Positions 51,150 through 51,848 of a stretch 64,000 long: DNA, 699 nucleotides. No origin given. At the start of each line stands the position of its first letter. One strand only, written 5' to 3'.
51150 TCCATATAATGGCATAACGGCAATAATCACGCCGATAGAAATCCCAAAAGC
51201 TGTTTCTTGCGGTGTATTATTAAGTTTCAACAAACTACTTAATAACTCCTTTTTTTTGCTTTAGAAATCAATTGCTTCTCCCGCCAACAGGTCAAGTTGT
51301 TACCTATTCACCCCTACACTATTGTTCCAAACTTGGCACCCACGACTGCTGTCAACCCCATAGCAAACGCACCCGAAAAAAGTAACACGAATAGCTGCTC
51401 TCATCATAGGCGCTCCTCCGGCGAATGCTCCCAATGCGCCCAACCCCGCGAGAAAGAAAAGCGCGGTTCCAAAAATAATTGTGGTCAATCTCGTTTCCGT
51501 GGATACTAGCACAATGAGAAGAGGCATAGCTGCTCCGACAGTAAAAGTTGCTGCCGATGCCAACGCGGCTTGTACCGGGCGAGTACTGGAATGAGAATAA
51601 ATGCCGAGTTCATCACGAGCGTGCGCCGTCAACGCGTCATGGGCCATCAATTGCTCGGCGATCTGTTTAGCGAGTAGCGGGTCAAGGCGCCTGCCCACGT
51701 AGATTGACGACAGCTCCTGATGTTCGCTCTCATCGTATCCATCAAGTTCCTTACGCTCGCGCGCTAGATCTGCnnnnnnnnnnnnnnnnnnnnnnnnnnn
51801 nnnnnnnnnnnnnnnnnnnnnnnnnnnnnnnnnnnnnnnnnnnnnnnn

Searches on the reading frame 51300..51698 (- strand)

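Call 43: search_protein_families(library=pfam, proteins=[window:51300-51698:-], max_evalue=0.0001)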
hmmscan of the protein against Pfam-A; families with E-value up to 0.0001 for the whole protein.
window:51300-51698:- (132 aa): 1 family
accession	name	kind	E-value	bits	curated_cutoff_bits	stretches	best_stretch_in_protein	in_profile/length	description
PF01988.24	VIT1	-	1.5e-21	77.7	28.1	1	3-115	92-208/214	VIT family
